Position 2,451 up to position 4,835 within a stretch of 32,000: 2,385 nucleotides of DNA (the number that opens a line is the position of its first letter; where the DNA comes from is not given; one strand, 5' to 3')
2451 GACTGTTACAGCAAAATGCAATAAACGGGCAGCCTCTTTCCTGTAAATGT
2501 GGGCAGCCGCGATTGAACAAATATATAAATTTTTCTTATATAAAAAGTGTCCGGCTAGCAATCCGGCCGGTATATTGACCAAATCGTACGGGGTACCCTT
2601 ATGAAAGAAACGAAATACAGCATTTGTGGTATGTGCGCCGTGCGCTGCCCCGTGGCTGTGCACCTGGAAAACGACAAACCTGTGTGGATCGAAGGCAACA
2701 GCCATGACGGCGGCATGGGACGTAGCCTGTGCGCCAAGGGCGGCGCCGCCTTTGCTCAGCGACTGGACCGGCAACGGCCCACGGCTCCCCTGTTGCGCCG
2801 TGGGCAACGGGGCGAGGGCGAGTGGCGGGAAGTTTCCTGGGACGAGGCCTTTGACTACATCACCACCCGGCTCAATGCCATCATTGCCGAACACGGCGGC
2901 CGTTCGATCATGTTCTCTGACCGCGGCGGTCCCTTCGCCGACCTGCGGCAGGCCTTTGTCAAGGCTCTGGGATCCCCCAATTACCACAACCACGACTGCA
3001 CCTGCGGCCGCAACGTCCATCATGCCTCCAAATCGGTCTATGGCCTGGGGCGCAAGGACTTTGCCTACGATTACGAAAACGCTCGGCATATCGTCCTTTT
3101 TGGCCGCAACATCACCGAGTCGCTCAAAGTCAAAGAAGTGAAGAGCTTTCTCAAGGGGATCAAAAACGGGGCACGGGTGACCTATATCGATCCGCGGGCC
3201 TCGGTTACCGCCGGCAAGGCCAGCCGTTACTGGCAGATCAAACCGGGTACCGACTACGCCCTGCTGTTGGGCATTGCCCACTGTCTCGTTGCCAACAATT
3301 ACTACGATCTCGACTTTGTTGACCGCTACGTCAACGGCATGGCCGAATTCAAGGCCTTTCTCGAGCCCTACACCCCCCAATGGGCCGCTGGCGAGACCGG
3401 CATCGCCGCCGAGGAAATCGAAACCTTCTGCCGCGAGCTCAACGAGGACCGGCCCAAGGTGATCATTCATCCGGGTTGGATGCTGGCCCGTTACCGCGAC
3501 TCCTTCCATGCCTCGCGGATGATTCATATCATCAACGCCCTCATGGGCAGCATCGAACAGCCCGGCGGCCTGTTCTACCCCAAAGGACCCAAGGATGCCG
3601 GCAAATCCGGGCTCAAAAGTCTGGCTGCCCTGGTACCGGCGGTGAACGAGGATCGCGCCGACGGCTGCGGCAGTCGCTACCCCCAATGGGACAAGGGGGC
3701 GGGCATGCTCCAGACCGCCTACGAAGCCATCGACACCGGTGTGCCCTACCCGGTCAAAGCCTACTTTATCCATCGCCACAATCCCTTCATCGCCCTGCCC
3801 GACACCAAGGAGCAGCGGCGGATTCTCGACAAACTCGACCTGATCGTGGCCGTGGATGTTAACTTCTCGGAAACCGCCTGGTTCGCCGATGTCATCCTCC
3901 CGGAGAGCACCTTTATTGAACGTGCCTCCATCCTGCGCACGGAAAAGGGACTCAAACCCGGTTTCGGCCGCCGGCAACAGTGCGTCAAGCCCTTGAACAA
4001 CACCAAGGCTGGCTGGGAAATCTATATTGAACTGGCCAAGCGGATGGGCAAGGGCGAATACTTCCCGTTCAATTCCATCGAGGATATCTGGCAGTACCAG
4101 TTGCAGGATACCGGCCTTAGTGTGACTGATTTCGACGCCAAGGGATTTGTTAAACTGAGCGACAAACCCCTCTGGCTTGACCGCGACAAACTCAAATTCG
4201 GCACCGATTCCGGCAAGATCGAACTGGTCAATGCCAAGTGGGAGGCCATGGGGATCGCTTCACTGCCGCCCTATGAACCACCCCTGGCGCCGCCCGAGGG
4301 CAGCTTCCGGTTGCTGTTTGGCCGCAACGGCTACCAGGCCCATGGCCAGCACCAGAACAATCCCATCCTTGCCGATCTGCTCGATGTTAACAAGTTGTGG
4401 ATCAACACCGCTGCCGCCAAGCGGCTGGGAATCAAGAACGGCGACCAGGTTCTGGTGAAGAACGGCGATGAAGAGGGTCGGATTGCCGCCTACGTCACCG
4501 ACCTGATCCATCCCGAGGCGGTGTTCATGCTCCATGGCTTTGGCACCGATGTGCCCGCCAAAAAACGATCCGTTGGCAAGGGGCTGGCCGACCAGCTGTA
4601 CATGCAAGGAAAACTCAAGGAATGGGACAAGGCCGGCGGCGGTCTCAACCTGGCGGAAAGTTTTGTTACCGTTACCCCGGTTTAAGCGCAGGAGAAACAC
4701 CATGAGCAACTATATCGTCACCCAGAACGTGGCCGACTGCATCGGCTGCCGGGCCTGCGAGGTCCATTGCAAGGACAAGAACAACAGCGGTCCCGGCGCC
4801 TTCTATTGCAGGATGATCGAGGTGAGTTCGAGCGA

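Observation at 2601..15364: Cytoplasmic Psr/Phs-like molybdoenzyme plus four-cluster ferredoxin subunit placed directly in front of an EFG-less nuo operon: candidate non-NADH electron-input module for complex I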

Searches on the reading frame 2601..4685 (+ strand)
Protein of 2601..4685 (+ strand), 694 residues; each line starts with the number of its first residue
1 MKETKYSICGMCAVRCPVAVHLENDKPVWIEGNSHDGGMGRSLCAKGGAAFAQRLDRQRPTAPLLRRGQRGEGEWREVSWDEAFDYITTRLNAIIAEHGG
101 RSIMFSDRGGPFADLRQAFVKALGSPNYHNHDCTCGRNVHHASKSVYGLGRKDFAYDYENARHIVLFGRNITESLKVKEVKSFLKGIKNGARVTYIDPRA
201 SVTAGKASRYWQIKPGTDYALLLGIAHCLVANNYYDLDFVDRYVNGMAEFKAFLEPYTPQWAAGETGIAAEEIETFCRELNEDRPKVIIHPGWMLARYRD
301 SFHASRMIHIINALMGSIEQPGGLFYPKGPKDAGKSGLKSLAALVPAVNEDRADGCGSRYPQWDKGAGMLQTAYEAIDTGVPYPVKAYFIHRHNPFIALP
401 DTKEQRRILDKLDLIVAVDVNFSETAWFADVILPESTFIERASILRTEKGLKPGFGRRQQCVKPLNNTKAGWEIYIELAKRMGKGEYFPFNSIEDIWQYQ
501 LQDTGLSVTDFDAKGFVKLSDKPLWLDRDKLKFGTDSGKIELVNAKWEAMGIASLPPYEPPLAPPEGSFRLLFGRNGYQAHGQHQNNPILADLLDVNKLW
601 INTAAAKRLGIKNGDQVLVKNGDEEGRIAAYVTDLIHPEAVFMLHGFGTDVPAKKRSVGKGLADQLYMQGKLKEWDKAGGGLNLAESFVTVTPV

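Call 7: search_protein_families(library=pfam, proteins=[window:2601-4685:+])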
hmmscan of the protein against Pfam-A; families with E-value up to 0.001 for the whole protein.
window:2601-4685:+ (694 aa): 3 families
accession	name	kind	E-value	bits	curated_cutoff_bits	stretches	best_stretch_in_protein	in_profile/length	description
PF00384.28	Molybdopterin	-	3.9e-49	168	24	1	61-481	3-353/353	Molybdopterin oxidoreductase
PF01568.27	Molydop_binding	-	2.4e-13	50.5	26.8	1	569-649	1-82/110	Molydopterin dinucleotide binding domain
PF04879.21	Molybdop_Fe4S4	-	4.4e-08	33.4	22.7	1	4-50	3-49/55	Molybdopterin oxidoreductase Fe4S4 domain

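Call 8: search_protein_families(library=ncbifam, proteins=[window:2601-4685:+])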
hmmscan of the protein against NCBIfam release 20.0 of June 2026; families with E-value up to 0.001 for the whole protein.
window:2601-4685:+ (694 aa): 26 families (the best 25 are shown)
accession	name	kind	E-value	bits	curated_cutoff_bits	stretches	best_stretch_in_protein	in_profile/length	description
NF012032.0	PRK15488.1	equivalog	2.8e-163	544.8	694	2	4-527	43-571/759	thiosulfate reductase PhsA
TIGR01591.1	Fdh-alpha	equivalog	1.7e-67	228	666.25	1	8-644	2-640/672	formate dehydrogenase subunit alpha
TIGR02166.1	dmsA_ynfE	subfamily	2.9e-55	187.7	777.7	1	4-647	44-752/794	DMSO/selenate family reductase complex A subunit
NF047855.1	AssmNtatRedNasC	equivalog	2.4e-48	165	1100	2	6-287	22-306/708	assimilatory nitrate reductase catalytic subunit NasC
TIGR00509.1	bisC_fam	subfamily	1.6e-46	158.9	1017.55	1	67-649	63-709/772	molybdopterin guanine dinucleotide-containing S/N-oxide reductase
NF041783.2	mnquin_red_QrcB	equivalog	2.4e-44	151.6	440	2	3-324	51-365/695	menaquinone reductase molybdopterin-binding-like subunit QrcB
TIGR03479.1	DMSO_red_II_alp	subfamily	1.9e-41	142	984.75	2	44-240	105-303/913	molybdopterin-dependent oxidoreductase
NF041885.1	selenate_YnfE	exception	3e-40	137.8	1675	2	11-488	56-570/805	selenate/tellurate reductase subunit YnfE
NF011566.1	PRK14990.1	exception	3.6e-40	137.7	1600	2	7-323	61-416/814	dimethylsulfoxide reductase subunit A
NF041884.1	selenate_YnfF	exception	1.1e-36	126.1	1650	2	7-490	48-565/798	selenate/tellurate reductase subunit YnfF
NF041714.1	arsenate_red_ArrA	equivalog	2e-36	125.4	1600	1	8-534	54-619/848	arsenate respiratory reductase molybdopterin-containing subunit ArrA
NF011682.0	PRK15102.1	equivalog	1.3e-35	122.7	909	1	189-505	256-591/829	trimethylamine-N-oxide reductase TorA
TIGR02164.1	torA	equivalog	9.1e-34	116.7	1465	1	69-526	110-618/824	trimethylamine-N-oxide reductase TorA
TIGR01553.1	formate-DH-alph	equivalog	1.6e-23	82.5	814.2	1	6-246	46-306/1009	formate dehydrogenase-N subunit alpha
NF041513.1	formate_DH_Act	exception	3.3e-23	81.4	1400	1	6-246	44-297/1067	formate dehydrogenase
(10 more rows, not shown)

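Call 11: find_homologous_proteins(query=window:2601-4685:+, max_evalue=1e-30)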
Query window:2601-4685:+ (694 aa): 1738 proteins with E <= 1e-30 among 8000 candidates; the best 120 are listed.
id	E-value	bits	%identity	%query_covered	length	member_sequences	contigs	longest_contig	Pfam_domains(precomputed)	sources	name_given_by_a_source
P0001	0.0e+0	1638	100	100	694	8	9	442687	PF00384.28,PF01568.28,PF04879.22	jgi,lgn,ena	-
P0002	0.0e+0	1533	92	100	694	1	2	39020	PF00384.28,PF01568.28,PF04879.22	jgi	jgi:thiosulfate reductase/polysulfide reductase chain A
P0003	0.0e+0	1533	92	100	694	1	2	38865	PF00384.28,PF01568.28,PF04879.22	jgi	jgi:thiosulfate reductase/polysulfide reductase chain A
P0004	0.0e+0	1521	91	100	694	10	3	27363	PF00384.28,PF01568.28,PF04879.22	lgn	-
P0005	0.0e+0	1503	90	100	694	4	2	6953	PF00384.28,PF01568.28,PF04879.22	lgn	-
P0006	0.0e+0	1494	89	100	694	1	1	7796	PF00384.28,PF01568.28,PF04879.22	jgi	jgi:thiosulfate reductase/polysulfide reductase chain A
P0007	0.0e+0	1490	89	100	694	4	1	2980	PF00384.28,PF01568.28,PF04879.22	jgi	jgi:thiosulfate reductase/polysulfide reductase chain A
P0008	0.0e+0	1489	89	100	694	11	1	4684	PF00384.28,PF01568.28,PF04879.22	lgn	-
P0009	0.0e+0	1482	89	100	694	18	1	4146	PF00384.28,PF01568.28,PF04879.22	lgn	-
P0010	0.0e+0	1478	88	100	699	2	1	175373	PF00384.28,PF01568.28,PF04879.22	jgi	-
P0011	0.0e+0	1477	88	100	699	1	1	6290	PF00384.28,PF01568.28,PF04879.22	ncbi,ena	-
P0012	0.0e+0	1473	89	100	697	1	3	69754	PF00384.28,PF01568.28,PF04879.22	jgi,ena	-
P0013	0.0e+0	1463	88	100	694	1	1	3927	PF00384.28,PF01568.28,PF04879.22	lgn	-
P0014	0.0e+0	1461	88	100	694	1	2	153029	PF00384.28,PF01568.28,PF04879.22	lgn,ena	-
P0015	0.0e+0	1452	88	98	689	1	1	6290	PF00384.28,PF01568.28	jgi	jgi:thiosulfate reductase/polysulfide reductase chain A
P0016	0.0e+0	1449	87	100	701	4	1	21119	PF00384.28,PF01568.28,PF04879.22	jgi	-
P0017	0.0e+0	1446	87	100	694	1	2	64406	PF00384.28,PF01568.28,PF04879.22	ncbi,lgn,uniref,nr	ncbi:molybdopterin-dependent oxidoreductase [Desulfobulbus sp.]|uniref:molybdopterin-dependent oxido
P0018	0.0e+0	1441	87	100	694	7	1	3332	PF00384.28,PF01568.28,PF04879.22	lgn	-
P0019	0.0e+0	1441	87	100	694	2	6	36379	PF00384.28,PF01568.28,PF04879.22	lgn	-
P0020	0.0e+0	1440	87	100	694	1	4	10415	PF00384.28,PF01568.28,PF04879.22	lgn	-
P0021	0.0e+0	1439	86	100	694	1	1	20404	PF00384.28,PF01568.28,PF04879.22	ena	-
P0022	0.0e+0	1437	86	100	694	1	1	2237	PF00384.28,PF01568.28,PF04879.22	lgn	-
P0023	0.0e+0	1433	85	100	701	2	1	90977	PF00384.28,PF01568.28,PF04879.22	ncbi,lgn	-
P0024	0.0e+0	1433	86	100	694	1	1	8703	PF00384.28,PF01568.28,PF04879.22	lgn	-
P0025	0.0e+0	1432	87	100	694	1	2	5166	PF00384.28,PF01568.28,PF04879.22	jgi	-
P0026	0.0e+0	1431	86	100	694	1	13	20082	PF00384.28,PF01568.28,PF04879.22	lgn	-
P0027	0.0e+0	1429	86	100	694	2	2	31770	PF00384.28,PF01568.28,PF04879.22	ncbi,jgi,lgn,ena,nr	ncbi:MAG: molybdopterin-dependent oxidoreductase [Proteobacteria bacterium]|nr:molybdopterin-depende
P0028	0.0e+0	1426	87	98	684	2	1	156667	PF00384.28,PF01568.28,PF04879.22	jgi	jgi:thiosulfate reductase/polysulfide reductase chain A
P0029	0.0e+0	1425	85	100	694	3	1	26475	PF00384.28,PF01568.28,PF04879.22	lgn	-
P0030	0.0e+0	1424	85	100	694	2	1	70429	PF00384.28,PF01568.28,PF04879.22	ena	-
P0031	0.0e+0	1424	86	100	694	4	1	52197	PF00384.28,PF01568.28,PF04879.22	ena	-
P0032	0.0e+0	1421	86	100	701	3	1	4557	PF00384.28,PF01568.28,PF04879.22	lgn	-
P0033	0.0e+0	1417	84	100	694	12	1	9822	PF00384.28,PF01568.28,PF04879.22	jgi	jgi:thiosulfate reductase/polysulfide reductase chain A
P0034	0.0e+0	1415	85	100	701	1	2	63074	PF00384.28,PF01568.28,PF04879.22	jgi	jgi:thiosulfate reductase/polysulfide reductase chain A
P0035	0.0e+0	1413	85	100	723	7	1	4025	PF00384.28,PF01568.28,PF04879.22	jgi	jgi:thiosulfate reductase/polysulfide reductase chain A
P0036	0.0e+0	1412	84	100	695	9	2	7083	PF00384.28,PF01568.28,PF04879.22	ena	-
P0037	0.0e+0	1412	84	100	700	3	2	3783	PF00384.28,PF01568.28,PF04879.22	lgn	-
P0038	0.0e+0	1410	84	100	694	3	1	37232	PF00384.28,PF01568.28,PF04879.22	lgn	-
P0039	0.0e+0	1405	84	100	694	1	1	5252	PF00384.28,PF01568.28,PF04879.22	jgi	-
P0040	0.0e+0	1403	84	100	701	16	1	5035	PF00384.28,PF01568.28,PF04879.22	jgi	jgi:thiosulfate reductase/polysulfide reductase chain A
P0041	0.0e+0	1400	84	100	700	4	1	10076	PF00384.28,PF01568.28,PF04879.22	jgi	jgi:thiosulfate reductase / polysulfide reductase chain A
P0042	0.0e+0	1390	83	100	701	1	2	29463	PF00384.28,PF01568.28,PF04879.22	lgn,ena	-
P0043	0.0e+0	1388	85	98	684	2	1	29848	PF00384.28,PF01568.28,PF04879.22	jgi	-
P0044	0.0e+0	1385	84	100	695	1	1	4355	PF00384.28,PF01568.28,PF04879.22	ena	-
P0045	0.0e+0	1385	84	100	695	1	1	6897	PF00384.28,PF01568.28,PF04879.22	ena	-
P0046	0.0e+0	1383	83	100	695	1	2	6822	PF00384.28,PF01568.28,PF04879.22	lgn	-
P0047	0.0e+0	1380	82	100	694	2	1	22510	PF00384.28,PF01568.28,PF04879.22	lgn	-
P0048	0.0e+0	1363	82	100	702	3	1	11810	PF00384.28,PF01568.28,PF04879.22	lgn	-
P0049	0.0e+0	1358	80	100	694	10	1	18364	PF00384.28,PF01568.28,PF04879.22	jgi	-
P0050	0.0e+0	1357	82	100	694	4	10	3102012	PF00384.28,PF01568.28,PF04879.22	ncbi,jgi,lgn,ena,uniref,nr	ncbi:molybdopterin-dependent oxidoreductase [Desulfobulbus oligotrophicus]|jgi:thiosulfate reductase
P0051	0.0e+0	1353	81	100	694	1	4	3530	PF00384.28,PF01568.28,PF04879.22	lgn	-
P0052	0.0e+0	1353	80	100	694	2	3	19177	PF00384.28,PF01568.28,PF04879.22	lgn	-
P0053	0.0e+0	1334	80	100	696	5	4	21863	PF00384.28,PF01568.28,PF04879.22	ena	-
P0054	0.0e+0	1334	80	100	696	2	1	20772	PF00384.28,PF01568.28,PF04879.22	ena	-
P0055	0.0e+0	1326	80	100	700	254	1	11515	PF00384.28,PF01568.28,PF04879.22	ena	-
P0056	0.0e+0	1262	75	100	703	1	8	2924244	PF00384.28,PF01568.28,PF04879.22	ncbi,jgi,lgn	ncbi:MAG: molybdopterin-containing oxidoreductase family protein [Desulfobulbus sp.]|jgi:thiosulfate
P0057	0.0e+0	1247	79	94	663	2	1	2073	PF00384.28,PF01568.28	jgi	jgi:thiosulfate reductase/polysulfide reductase chain A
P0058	0.0e+0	1239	74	100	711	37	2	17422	PF00384.28,PF01568.28,PF04879.22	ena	-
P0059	0.0e+0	1238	74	100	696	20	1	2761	PF00384.28,PF01568.28,PF04879.22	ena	-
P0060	0.0e+0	1236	73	100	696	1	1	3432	PF00384.28,PF01568.28,PF04879.22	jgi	-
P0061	0.0e+0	1233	74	100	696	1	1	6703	PF00384.28,PF01568.28,PF04879.22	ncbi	-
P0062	0.0e+0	1230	73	100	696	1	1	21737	PF00384.28,PF01568.28,PF04879.22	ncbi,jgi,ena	-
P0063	0.0e+0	1229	74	100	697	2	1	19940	PF00384.28,PF01568.28,PF04879.22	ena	-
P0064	0.0e+0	1227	73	100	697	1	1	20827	PF00384.28,PF01568.28,PF04879.22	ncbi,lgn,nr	ncbi:MAG TPA: thiosulfate reductase [Desulfobulbus sp.]|nr:thiosulfate reductase [Desulfobulbus sp.]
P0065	0.0e+0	1226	73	100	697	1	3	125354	PF00384.28,PF01568.28,PF04879.22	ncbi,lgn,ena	-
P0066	0.0e+0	1225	73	100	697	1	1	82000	PF00384.28,PF01568.28,PF04879.22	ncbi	-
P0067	0.0e+0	1225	73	100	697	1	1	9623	PF00384.28,PF01568.28,PF04879.22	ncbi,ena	-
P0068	0.0e+0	1224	73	100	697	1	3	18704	PF00384.28,PF01568.28,PF04879.22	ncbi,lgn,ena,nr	ncbi:MAG TPA: thiosulfate reductase [Desulfobulbaceae bacterium]|nr:thiosulfate reductase [Desulfobu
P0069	0.0e+0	1221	72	100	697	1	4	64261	PF00384.28,PF01568.28,PF04879.22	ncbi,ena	-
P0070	0.0e+0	1219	72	100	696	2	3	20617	PF00384.28,PF01568.28,PF04879.22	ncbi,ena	-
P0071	0.0e+0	1217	84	86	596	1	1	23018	PF00384.28,PF04879.22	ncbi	ncbi:MAG: molybdopterin-dependent oxidoreductase, partial [Desulfobulbus sp.]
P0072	0.0e+0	1206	72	100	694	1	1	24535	PF00384.28,PF01568.28,PF04879.22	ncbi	ncbi:MAG: molybdopterin-dependent oxidoreductase [Desulfurivibrio sp.]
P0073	0.0e+0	1205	72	100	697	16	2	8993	PF00384.28,PF01568.28,PF04879.22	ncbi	-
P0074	0.0e+0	1200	71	100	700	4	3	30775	PF00384.28,PF01568.28,PF04879.22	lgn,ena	-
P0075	0.0e+0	1199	72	100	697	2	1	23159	PF00384.28,PF01568.28,PF04879.22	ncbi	-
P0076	0.0e+0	1197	71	100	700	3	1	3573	PF00384.28,PF01568.28,PF04879.22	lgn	-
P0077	0.0e+0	1189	71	100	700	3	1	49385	PF00384.28,PF01568.28,PF04879.22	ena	-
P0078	0.0e+0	1189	71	100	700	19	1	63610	PF00384.28,PF01568.28,PF04879.22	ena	-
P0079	0.0e+0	1188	85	85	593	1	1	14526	PF00384.28,PF01568.28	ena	-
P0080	0.0e+0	1186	70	100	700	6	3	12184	PF00384.28,PF01568.28,PF04879.22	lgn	-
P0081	0.0e+0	1174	70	100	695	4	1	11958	PF00384.28,PF01568.28,PF04879.22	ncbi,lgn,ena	-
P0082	0.0e+0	1173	70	100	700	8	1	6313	PF00384.28,PF01568.28,PF04879.22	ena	-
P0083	0.0e+0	1160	69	100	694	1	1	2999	PF00384.28,PF01568.28,PF04879.22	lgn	-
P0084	0.0e+0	1132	68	100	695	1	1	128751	PF00384.28,PF01568.28,PF04879.22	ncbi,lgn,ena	-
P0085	0.0e+0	1127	67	100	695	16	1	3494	PF00384.28,PF01568.28,PF04879.22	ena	-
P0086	0.0e+0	1124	67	100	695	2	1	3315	PF00384.28,PF01568.28,PF04879.22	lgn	-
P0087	0.0e+0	1119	67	100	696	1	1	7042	PF00384.28,PF01568.28,PF04879.22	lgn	-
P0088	0.0e+0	1119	67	100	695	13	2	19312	PF00384.28,PF01568.28,PF04879.22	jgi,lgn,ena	-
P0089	0.0e+0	1119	67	100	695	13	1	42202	PF00384.28,PF01568.28,PF04879.22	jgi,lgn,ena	-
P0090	0.0e+0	1114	67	100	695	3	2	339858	PF00384.28,PF01568.28,PF04879.22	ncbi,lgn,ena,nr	ncbi:MAG: thiosulfate [Desulfobulbaceae bacterium]|nr:MAG: thiosulfate [Desulfobulbaceae bacterium]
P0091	0.0e+0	1110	66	100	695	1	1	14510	PF00384.28,PF01568.28,PF04879.22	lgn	-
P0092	0.0e+0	1109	66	100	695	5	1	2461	PF00384.28,PF01568.28,PF04879.22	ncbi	-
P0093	0.0e+0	1108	66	100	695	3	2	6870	PF00384.28,PF01568.28,PF04879.22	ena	-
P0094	0.0e+0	1107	66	100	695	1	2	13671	PF00384.28,PF01568.28,PF04879.22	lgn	-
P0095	0.0e+0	1105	66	100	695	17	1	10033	PF00384.28,PF01568.28,PF04879.22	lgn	-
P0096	0.0e+0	1103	66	100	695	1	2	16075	PF00384.28,PF01568.28,PF04879.22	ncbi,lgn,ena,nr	ncbi:MAG TPA: thiosulfate reductase [Thermodesulfobacteriaceae bacterium]|nr:thiosulfate reductase [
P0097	0.0e+0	1098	65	100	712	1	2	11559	PF00384.28,PF01568.28,PF04879.22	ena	-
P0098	0.0e+0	1097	65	100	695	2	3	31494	PF00384.28,PF01568.28,PF04879.22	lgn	-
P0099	0.0e+0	1097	67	100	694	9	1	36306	PF00384.28,PF01568.28,PF04879.22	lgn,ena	-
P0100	0.0e+0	1094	65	100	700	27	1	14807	PF00384.28,PF01568.28,PF04879.22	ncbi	-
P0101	0.0e+0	1089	65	100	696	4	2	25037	PF00384.28,PF01568.28,PF04879.22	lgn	-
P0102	0.0e+0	1087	66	100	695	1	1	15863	PF00384.28,PF01568.28,PF04879.22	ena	-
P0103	0.0e+0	1087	64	100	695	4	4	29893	PF00384.28,PF01568.28,PF04879.22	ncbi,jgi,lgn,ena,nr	ncbi:MAG TPA: thiosulfate reductase [Desulfocapsa sulfexigens]|nr:thiosulfate reductase [Desulfocaps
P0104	0.0e+0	1083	65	100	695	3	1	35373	PF00384.28,PF01568.28,PF04879.22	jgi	jgi:thiosulfate reductase/polysulfide reductase chain A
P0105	0.0e+0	1083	66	97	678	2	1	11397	PF00384.28,PF01568.28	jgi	jgi:thiosulfate reductase/polysulfide reductase chain A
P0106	0.0e+0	1083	65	100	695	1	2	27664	PF00384.28,PF01568.28,PF04879.22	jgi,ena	jgi:thiosulfate reductase/polysulfide reductase chain A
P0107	0.0e+0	1075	64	100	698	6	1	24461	PF00384.28,PF01568.28,PF04879.22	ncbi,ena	-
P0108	0.0e+0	1074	64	100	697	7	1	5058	PF00384.28,PF01568.28,PF04879.22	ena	-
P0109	0.0e+0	1073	63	100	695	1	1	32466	PF00384.28,PF01568.28,PF04879.22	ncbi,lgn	ncbi:MAG: molybdopterin-dependent oxidoreductase [Thermodesulfobacteriota bacterium]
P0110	0.0e+0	1066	64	100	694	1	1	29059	PF00384.28,PF01568.28,PF04879.22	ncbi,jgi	-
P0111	0.0e+0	1064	64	100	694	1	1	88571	PF00384.28,PF01568.28,PF04879.22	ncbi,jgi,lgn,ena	-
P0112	0.0e+0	1062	63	100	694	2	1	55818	PF00384.28,PF01568.28,PF04879.22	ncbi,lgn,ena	-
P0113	0.0e+0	1062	63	100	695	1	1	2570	PF00384.28,PF01568.28,PF04879.22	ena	-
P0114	0.0e+0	1062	63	100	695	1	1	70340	PF00384.28,PF01568.28,PF04879.22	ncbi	-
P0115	0.0e+0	1062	64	100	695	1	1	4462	PF00384.28,PF01568.28,PF04879.22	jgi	-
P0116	0.0e+0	1061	64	100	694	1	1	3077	PF00384.28,PF01568.28,PF04879.22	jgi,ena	-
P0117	0.0e+0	1060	64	100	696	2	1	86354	PF00384.28,PF01568.28,PF04879.22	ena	-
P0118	0.0e+0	1060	63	100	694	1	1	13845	PF00384.28,PF01568.28,PF04879.22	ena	-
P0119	0.0e+0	1059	63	100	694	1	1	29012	PF00384.28,PF01568.28,PF04879.22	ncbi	-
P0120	0.0e+0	1058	63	100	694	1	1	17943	PF00384.28,PF01568.28,PF04879.22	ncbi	-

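Call 16: find_related_loci(query=window:2601-4685:+, collection=genome_contigs, flank=10000)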
Query window:2601-4685:+ (694 aa) in genome_contigs; peptide patterns used: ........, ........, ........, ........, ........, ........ (x = any residue, [..] = any of these).
268 stretches matched a pattern; 255 encode a relative of the query (tblastn E <= 1e-3); the best 80 are kept; 79 distinct loci.
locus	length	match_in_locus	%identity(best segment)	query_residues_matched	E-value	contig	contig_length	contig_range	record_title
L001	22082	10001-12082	90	1-694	0e+0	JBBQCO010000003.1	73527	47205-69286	MAG: Desulfobulbales bacterium isolate Co_metawrap_1229 Cmw_1229_k141_21649222_length_73527_cov_11.0000, whole genome sh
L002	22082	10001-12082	89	1-694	0e+0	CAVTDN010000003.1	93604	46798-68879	MAG: uncultured delta proteobacterium isolate MFD00905.bin.2.105 genome assembly, contig: contig_10506, whole genome sho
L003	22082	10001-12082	89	1-694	0e+0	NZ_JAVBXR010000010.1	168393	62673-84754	MAG: Desulfobulbus sp. isolate GS12 51, whole genome shotgun sequence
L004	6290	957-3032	88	1-692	0e+0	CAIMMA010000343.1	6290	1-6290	uncultured bacterium isolate Loclat_bin-10882 genome assembly, contig: bin-10882:343/819, whole genome shotgun sequence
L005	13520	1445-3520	87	1-692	0e+0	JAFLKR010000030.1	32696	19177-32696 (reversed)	MAG: Desulfobulbaceae bacterium isolate LaCa_MAG_10 c_000000002175, whole genome shotgun sequence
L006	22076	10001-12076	86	1-692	0e+0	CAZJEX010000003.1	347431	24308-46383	MAG TPA_asm: uncultured Desulfobulbus sp. isolate SRP302447_co4_640 genome assembly, contig: NODE_85_length_347431_cov_7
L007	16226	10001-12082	85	1-694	0e+0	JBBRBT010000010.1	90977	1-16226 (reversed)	MAG: Desulfobulbales bacterium isolate Co_metawrap_2357 Cmw_2357_k141_26102698_length_90977_cov_10.0000, whole genome sh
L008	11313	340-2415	86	1-692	0e+0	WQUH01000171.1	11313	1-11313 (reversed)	MAG: Proteobacteria bacterium isolate Cu122P5bin24 JGI20166J26741_11642696, whole genome shotgun sequence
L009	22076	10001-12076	87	1-692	0e+0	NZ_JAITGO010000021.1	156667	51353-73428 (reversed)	MAG: Desulfobulbus sp. isolate Pc512_bin139 k119_562091, whole genome shotgun sequence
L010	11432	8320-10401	85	1-694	0e+0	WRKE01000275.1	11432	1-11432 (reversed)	MAG: Proteobacteria bacterium isolate Nt197P4bin9 JGI24705J35276_12237502, whole genome shotgun sequence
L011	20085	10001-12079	86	1-693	0e+0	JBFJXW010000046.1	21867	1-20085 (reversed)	MAG: Desulfobulbus sp. isolate Mix_sand19.2022.05.G.7 k141_4461865_length_21867_cov_15.2596, whole genome shotgun sequen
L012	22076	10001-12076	87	1-692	0e+0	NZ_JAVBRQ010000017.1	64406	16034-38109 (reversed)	MAG: Desulfobulbus sp. isolate EPI_MAG_00199 c_000007052932, whole genome shotgun sequence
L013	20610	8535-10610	85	1-692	0e+0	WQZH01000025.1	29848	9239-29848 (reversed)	MAG: Desulfobulbus sp. isolate Emb289P4bin76 Ga0123357_10000925, whole genome shotgun sequence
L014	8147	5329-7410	84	1-694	0e+0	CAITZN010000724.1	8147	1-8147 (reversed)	uncultured bacterium isolate LJ_bin-4625 genome assembly, contig: bin-4625:724/734, whole genome shotgun sequence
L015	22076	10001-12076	84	1-692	0e+0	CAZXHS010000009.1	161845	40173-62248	MAG TPA_asm: uncultured Desulfobulbus sp. isolate SRP220891_co1_493 genome assembly, contig: NODE_99_length_161845_cov_1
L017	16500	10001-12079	84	1-693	0e+0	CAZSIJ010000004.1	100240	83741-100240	MAG TPA_asm: uncultured Desulfobulbus sp. isolate binchicken_co2_65 genome assembly, contig: NODE_80_length_100240_cov_1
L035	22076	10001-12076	87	1-692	0e+0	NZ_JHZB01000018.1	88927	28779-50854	Desulfobulbus elongatus DSM 2908 Q362DRAFT_scaffold00017.17_C, whole genome shotgun sequence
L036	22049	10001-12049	51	6-691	0e+0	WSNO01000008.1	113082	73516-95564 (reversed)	MAG: Nitrospirae bacterium isolate X3_MaxBin.024 scaffold_277, whole genome shotgun sequence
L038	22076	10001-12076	49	1-691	0e+0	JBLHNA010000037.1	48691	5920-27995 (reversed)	MAG: Desulforhopalus sp. isolate 3300055726_99 Ga0535650_0000657, whole genome shotgun sequence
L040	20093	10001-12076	44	1-692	0e+0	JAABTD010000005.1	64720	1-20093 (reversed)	MAG: Desulfobacteraceae bacterium isolate S20.Bin143 Scaffold_74, whole genome shotgun sequence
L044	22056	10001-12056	45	2-691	6e-154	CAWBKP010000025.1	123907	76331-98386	MAG: uncultured delta proteobacterium isolate MFD02979.bin.2.74 genome assembly, contig: contig_89664, whole genome shot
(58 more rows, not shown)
